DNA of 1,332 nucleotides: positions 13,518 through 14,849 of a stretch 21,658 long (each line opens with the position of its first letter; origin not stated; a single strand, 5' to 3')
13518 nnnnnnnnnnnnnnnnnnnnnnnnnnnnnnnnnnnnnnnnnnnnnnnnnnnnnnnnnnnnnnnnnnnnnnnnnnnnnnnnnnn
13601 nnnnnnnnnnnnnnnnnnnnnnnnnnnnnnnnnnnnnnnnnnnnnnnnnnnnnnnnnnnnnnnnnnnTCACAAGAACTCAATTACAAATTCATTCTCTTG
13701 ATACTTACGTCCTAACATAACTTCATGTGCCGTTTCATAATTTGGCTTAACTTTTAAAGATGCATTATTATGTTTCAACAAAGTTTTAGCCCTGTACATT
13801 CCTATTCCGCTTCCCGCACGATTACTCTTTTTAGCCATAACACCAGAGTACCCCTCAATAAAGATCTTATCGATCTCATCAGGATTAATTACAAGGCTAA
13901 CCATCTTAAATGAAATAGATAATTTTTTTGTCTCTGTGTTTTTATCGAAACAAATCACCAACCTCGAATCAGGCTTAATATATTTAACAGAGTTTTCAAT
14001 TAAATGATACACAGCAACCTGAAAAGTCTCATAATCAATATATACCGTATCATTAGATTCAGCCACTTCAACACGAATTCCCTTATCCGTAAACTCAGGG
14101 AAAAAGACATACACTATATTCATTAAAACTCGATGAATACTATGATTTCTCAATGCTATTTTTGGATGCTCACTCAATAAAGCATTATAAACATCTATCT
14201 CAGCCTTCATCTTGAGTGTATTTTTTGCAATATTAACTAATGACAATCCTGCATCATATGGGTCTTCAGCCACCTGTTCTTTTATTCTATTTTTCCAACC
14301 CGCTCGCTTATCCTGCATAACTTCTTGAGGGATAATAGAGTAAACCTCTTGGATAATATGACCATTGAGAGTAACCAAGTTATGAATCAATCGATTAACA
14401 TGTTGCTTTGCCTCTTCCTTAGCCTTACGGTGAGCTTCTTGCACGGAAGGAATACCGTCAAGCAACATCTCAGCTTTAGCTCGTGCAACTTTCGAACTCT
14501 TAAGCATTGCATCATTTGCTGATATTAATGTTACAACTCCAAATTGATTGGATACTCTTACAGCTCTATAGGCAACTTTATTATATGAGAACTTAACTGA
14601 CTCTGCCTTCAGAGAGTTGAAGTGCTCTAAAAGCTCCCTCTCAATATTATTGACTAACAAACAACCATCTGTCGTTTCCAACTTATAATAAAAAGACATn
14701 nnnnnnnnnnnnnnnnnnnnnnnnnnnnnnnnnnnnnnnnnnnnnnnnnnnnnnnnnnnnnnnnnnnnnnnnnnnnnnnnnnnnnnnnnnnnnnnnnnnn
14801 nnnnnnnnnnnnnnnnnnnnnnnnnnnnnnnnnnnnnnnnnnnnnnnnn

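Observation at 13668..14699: Soluble histidine-kinase-like ATPase with an uncharacterised N-terminal region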

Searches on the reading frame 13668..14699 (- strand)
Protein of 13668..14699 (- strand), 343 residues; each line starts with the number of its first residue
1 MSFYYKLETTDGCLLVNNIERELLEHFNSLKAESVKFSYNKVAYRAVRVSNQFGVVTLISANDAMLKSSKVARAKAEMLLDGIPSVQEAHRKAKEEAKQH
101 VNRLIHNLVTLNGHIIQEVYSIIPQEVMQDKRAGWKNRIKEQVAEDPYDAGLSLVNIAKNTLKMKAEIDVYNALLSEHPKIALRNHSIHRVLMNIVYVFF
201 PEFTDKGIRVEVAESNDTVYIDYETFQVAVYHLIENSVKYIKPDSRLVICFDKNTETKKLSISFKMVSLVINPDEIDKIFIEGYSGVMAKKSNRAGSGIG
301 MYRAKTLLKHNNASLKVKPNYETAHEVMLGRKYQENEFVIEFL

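Call 6: search_protein_families(library=pfam, proteins=[window:13668-14699:-], max_evalue=1)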
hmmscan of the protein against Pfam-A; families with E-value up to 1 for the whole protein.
window:13668-14699:- (343 aa): 3 families
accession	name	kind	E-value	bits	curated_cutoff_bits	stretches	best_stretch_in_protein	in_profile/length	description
PF02518.31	HATPase_c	-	1.4e-05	25.9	26.4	1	223-319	3-95/111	Histidine kinase-, DNA gyrase B-, and HSP90-like ATPase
PF12965.13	DUF3854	-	0.057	13.8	23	1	231-259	56-84/130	Domain of unknown function (DUF3854)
PF00936.24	BMC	-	0.22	11.9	24.5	0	53-82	8-37/75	BMC domain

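Call 7: search_protein_families(library=padloc, proteins=[window:13668-14699:-], max_evalue=1)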
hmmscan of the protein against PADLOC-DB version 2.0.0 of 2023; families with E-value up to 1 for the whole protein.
window:13668-14699:- (343 aa): 5 families
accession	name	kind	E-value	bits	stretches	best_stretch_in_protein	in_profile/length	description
PDLC04650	PDC-M43B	-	1.1e-172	572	1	1-342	1-343/344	-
PDLC04647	PDC-M43B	-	7.1e-104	345.6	1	1-342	1-341/347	-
PDLC04648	PDC-M43B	-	6.8e-43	145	1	44-324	49-329/361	-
PDLC04649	PDC-M43B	-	3.7e-35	119.5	1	9-340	13-338/345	-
PDLC04340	PDC-M03A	-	0.0027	15.2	1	91-138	216-263/280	-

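Call 8: search_protein_families(library=ncbifam, proteins=[window:13668-14699:-], max_evalue=1)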
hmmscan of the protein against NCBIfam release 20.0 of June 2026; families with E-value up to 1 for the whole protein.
window:13668-14699:- (343 aa): 24 families
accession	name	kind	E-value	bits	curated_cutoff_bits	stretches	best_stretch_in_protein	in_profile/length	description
NF047405.1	SensHisKinSapS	equivalog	1.6e-11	44.2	550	1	181-321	183-321/341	two-component system sensor histidine kinase SapS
NF033091.0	HK_VanS_ACDEFG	equivalog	9.1e-10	38.1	400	1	187-320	150-282/293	vancomycin resistance histidine kinase VanS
NF045903.1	CuHisKinLciSLeg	equivalog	3e-09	36.8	700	1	176-327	201-352/357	copper-responsive two-component system sensor histidine kinase LciS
NF053520.1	HK_Porph_FimS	equivalog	3.6e-08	32.2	600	1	217-319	501-603/618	sensor histidine kinase FimS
NF046044.1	PnpS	equivalog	5.1e-07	29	400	1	179-322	238-380/390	two-component system histidine kinase PnpS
NF033092.0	HK_WalK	equivalog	7.8e-07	28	725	1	205-323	468-584/594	cell wall metabolism sensor histidine kinase WalK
NF045900.1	HisKinCpxALeg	equivalog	1.3e-06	27.5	800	1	166-322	283-440/451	two-component system sensor histidine kinase CpxA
TIGR02966.1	phoR_proteo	equivalog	1.8e-06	27.2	334.2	1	204-319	207-321/333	phosphate regulon sensor histidine kinase PhoR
NF012163.2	BaeS_SmeS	equivalog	2.5e-06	26.7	500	1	188-315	314-440/457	sensor histidine kinase efflux regulator BaeS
NF008235.0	PRK11006.1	equivalog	4.8e-06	25.7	390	1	216-322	308-412/431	phosphate regulon sensor histidine kinase PhoR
NF007837.0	PRK10549.1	equivalog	5.1e-06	25.5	603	1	169-315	293-440/466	envelope stress sensor histidine kinase BaeS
TIGR01386.1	cztS_silS_copS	subfamily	8.7e-06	25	292.55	1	190-302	319-428/457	heavy metal sensor histidine kinase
NF038389.1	ArsS_fam_HK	equivalog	7.4e-05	22.4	250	1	174-316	260-390/403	ArsS family sensor histidine kinase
NF008312.0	PRK11100.1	equivalog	8.5e-05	21.6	356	1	157-325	297-466/477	two-component system sensor histidine kinase CreC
NF033093.1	HK_VicK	exception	0.00012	20.8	680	1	219-328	323-430/448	cell wall metabolism sensor histidine kinase VicK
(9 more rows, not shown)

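Call 10: search_solved_structures(query=window:13668-14699:-, max_evalue=1, show_alignments=2)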
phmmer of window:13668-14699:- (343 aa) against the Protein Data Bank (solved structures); distinct sequences matched with E-value up to 1: 12.
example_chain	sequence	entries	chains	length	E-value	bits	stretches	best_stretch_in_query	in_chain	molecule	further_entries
6paj_A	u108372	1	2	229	4.6e-06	29.3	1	222-319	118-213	Sensor protein SrrB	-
3sl2_A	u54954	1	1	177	0.00022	23.8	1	219-311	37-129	Sensor histidine kinase yycG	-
8sgk_A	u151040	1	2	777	0.0019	20.8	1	164-311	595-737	Bacteriophytochrome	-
8avv_A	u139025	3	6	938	0.0025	20.4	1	164-310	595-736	Bacteriophytochrome,Response regulator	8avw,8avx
7zp0_A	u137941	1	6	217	0.0025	20.4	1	196-314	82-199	Sensor protein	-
8dx0_A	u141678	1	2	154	0.0036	19.8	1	191-323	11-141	Histidine kinase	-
8dvq_A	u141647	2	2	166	0.0049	19.4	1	187-319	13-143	Sensor protein VanS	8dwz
8h70_A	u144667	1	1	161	0.015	17.7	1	218-317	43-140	Phosphate regulon sensor protein PhoR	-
4i5s_A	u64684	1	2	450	0.016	17.7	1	200-313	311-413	Putative histidine kinase CovS; VicK-like protein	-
8g3a_D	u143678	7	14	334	0.017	17.7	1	206-306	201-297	Sensor protein BceS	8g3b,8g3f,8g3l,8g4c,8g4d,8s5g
9v75_A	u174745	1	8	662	0.24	13.8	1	4-71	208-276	Biofilm formation protein PslE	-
9v6l_A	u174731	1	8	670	0.25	13.8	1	4-71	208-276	Biofilm formation protein PslE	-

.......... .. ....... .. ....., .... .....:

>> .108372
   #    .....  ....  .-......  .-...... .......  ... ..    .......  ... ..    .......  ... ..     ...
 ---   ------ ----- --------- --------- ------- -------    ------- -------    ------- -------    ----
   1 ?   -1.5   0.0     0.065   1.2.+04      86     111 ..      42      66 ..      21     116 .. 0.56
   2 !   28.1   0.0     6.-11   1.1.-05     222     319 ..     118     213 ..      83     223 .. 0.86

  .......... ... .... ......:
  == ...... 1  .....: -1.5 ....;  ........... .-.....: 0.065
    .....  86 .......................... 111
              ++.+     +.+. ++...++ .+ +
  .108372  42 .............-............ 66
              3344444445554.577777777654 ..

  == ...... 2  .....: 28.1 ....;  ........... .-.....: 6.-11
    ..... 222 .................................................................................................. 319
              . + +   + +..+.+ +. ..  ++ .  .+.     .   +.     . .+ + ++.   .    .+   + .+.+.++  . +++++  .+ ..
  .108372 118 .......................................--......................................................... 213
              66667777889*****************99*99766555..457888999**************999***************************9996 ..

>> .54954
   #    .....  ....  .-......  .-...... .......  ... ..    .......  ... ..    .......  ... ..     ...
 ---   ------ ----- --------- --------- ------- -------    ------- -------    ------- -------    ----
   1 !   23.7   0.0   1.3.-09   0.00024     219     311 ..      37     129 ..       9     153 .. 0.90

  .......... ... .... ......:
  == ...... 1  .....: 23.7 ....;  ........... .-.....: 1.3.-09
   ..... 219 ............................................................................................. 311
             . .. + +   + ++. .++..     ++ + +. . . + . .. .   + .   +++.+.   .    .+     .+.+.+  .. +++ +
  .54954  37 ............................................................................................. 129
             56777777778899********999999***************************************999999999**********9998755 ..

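Call 11: find_homologous_proteins(query=window:13668-14699:-)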
Query window:13668-14699:- (343 aa): 83 proteins with E <= 0.001 among 4446 candidates.
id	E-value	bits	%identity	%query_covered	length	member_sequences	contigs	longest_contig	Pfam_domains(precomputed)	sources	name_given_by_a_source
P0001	3.1e-219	744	100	100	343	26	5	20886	PF02518.32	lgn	-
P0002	3.7e-189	646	86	100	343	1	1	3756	-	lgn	-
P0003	6.4e-177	605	82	100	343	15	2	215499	-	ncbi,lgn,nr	ncbi:TPA: hypothetical protein RFU23_000979 [Klebsiella pneumoniae subsp. pneumoniae]|nr:hypothetica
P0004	2.3e-176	604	80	100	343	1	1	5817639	-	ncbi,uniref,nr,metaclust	ncbi:hypothetical protein Y71_26850 [Kosakonia radicincitans DSM 16656]|uniref:histidine kinase-, DN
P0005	4.2e-174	596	78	100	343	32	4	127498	PF02518.32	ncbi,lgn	ncbi:TPA: hypothetical protein ACOIKH_004654 [Klebsiella aerogenes]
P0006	3.0e-173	593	79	100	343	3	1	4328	-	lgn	-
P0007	3.0e-165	567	76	100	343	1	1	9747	-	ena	-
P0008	2.1e-164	564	76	100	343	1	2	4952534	-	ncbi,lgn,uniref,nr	ncbi:hypothetical protein FS595_20545 [Serratia rubidaea]|uniref:hypothetical protein n=1 Tax=Serrat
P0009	1.8e-145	502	79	85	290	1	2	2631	-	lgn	-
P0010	5.8e-129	448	61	99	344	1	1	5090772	-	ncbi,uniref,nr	ncbi:hypothetical protein [Brenneria uluponensis]|uniref:hypothetical protein n=1 Tax=Brenneria ulup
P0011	1.8e-128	446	60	99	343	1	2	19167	-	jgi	jgi:K+-sensing histidine kinase KdpD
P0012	2.2e-116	407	58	99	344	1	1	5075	-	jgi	jgi:K+-sensing histidine kinase KdpD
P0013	3.1e-112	393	57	99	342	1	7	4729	PF02518.32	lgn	-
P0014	5.7e-111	389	56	100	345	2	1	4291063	PF02518.32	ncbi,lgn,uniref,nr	ncbi:hypothetical protein [Pantoea dispersa]|uniref:hypothetical protein n=1 Tax=Pantoea dispersa Ta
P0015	2.0e-110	387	54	100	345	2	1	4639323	-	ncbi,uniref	ncbi:hypothetical protein [Erwinia aphidicola]|uniref:hypothetical protein n=1 Tax=Erwinia aphidicol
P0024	2.2e-100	354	52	99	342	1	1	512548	PF02518.32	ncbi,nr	ncbi:hypothetical protein K5D56_04445 [Pseudomonas cichorii]|nr:hypothetical protein [Pseudomonas ci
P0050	5.3e-60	221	36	98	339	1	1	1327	PF02518.32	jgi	jgi:light-regulated signal transduction histidine kinase (bacteriophytochrome)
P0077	3.4e-42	163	34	87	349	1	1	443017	-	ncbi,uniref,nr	ncbi:hypothetical protein VB776_00045 [Arcicella sp. DC2W]|uniref:histidine kinase n=1 Tax=Arcicella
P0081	5.5e-37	146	30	99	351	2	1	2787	-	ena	-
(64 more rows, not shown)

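Call 22: find_related_loci(query=A1, collection=genome_contigs, flank=8000)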
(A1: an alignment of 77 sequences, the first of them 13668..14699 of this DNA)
Query A1 (343 aa) in genome_contigs; peptide patterns used: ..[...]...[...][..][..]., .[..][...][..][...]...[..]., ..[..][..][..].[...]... (x = any residue, [..] = any of these).
470 stretches matched a pattern; 87 encode a relative of the query (tblastn E <= 1e-3); the best 80 are kept; 80 distinct loci.
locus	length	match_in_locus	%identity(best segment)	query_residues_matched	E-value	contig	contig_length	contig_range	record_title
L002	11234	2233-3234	39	2-340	6e-76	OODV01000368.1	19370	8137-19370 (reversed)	uncultured Endozoicomonas sp. strain Endozoicomonas cretensis sp. genome assembly, contig: NODE_90_length_19370_cov_140.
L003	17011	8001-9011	38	1-340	2e-72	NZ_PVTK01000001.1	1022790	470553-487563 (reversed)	Vreelandella songnenensis strain CGMCC 1.12152 Ga0171609_101, whole genome shotgun sequence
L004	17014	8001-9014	39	1-342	3e-70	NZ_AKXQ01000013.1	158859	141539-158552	Moritella dasanensis ArB 0140 111.MD140.1_13, whole genome shotgun sequence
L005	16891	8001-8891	41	42-340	9e-68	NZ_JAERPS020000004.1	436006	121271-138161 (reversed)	Rheinheimera maricola strain MA-13 4, whole genome shotgun sequence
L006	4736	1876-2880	37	1-340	1e-66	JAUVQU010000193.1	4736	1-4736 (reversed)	MAG: Cellvibrionaceae bacterium isolate CSMAG_696 CSMAG_696_k127_26807926_length_4736_cov_16.0117, whole genome shotgun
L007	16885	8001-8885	40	45-342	4e-64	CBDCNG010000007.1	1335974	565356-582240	MAG: Leeuwenhoekiella sp. isolate 2c9179a1-3414-4041-bac2-b79d5936b035 genome assembly, contig: contig_7, whole genome s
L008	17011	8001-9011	35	1-340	2e-63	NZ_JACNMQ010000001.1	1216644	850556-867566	Halomonas sp. M20 Scaffold1_1, whole genome shotgun sequence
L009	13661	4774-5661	39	44-342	9e-64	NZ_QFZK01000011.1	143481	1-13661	Rhodoferax lacus strain IMCC26218 NODE_11_length_143481_cov_89.4115_ID_2438, whole genome shotgun sequence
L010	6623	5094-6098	35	5-340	2e-63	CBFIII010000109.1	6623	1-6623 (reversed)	MAG: Bacteroidales bacterium isolate Co_bin_835_strict genome assembly, contig: Co_bin_835_strict_c115, whole genome sho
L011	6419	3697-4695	36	19-342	1e-62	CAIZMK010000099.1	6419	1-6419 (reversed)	MAG: uncultured Methylococcaceae bacterium isolate A-1_bin-241 genome assembly, contig: bin-241:099/295, whole genome sh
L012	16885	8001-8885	38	45-342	5e-62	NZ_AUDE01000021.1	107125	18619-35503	Psychroserpens burtonensis DSM 12212 H593DRAFT_scaffold00016.16_C, whole genome shotgun sequence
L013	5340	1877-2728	36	57-342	3e-61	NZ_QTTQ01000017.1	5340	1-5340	Lutibacter oceani strain 325-5 Ga0138985_109, whole genome shotgun sequence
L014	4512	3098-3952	36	56-342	1e-60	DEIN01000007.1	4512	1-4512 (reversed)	MAG TPA_asm: Patescibacteria group bacterium UBA2773 UBA2773_contig_4849, whole genome shotgun sequence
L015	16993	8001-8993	37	5-340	2e-60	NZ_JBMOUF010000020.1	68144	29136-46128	Janthinobacterium sp. Mn2066 NODE_20_length_68144_cov_60.210792, whole genome shotgun sequence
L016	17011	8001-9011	36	4-340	1e-60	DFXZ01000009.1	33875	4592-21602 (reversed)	MAG TPA_asm: Bdellovibrio sp. UBA4095 UBA4095_contig_28587, whole genome shotgun sequence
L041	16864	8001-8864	37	54-342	2e-52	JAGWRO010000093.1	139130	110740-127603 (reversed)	MAG: Bacteroidota bacterium isolate REEB328 k141_4250702, whole genome shotgun sequence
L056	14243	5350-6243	34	35-340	4e-48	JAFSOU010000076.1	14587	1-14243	MAG: Bacteroidales bacterium isolate RGIG3337 Goat_Reticulum-6__c335881, whole genome shotgun sequence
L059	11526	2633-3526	33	35-340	1e-47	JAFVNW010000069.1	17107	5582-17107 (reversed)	MAG: Bacteroidales bacterium isolate RGIG5234 Sheep_Cecum.Co__c1624814, whole genome shotgun sequence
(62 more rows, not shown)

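Call 23: find_related_loci(query=A1, collection=viral_contigs, flank=8000)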
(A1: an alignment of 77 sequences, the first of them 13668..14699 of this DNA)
Query A1 (343 aa) in viral_contigs; peptide patterns used: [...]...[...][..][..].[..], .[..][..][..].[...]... (x = any residue, [..] = any of these).
46 stretches matched a pattern; 5 encode a relative of the query (tblastn E <= 1e-3); 5 distinct loci.
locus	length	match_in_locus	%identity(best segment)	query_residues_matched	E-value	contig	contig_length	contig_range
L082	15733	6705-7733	80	1-343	0e+0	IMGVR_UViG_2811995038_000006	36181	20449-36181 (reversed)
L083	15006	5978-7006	78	1-343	0e+0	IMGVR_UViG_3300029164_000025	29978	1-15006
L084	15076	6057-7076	60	3-343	1e-135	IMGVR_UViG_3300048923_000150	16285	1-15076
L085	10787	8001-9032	36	1-341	2e-63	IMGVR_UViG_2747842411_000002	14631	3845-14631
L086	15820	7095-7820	41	96-340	1e-53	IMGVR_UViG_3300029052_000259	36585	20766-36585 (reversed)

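Call 24: predict_structure(alignment_id=A1)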
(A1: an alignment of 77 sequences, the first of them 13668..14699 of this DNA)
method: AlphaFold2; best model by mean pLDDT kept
length: 343 residues; sequences in the alignment: 77
mean_pLDDT: 91.0   pTM: 0.72
mean pLDDT of the five models: 91.0, 90.0, 89.9, 89.0, 88.3
residues with pLDDT >= 90: 250; 70-90: 84; 50-70: 9; < 50: 0
segments of 3 or more residues with pLDDT < 50: none
pLDDT, mean of each block of 10 residues (from residue 1): 89 92 94 93 95 96 93 95 92 84 87 93 89 89 91 91 84 68 92 93 94 95 92 94 96 93 97 94 89 83 91 95 86 96 92
secondary structure, 60 per line:
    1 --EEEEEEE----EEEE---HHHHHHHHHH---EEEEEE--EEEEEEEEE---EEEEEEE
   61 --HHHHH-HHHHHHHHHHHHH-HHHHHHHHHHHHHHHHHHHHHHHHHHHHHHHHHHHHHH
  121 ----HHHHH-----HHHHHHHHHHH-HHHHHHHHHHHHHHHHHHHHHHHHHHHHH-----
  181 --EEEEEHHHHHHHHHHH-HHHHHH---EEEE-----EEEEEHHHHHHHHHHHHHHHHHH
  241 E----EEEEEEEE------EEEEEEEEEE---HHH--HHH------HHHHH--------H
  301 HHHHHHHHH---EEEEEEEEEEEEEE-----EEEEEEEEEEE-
elements in order: E3-9 E14-17 H21-30 E34-39 E42-50 E54-60 H63-67 H69-81 H83-120 H125-129 H135-145 H147-175 E183-187 H188-198 H200-205 E209-212 E218-222 H223-240 E246-253 E260-269 H287-291 H300-309 E313-326 E332-342
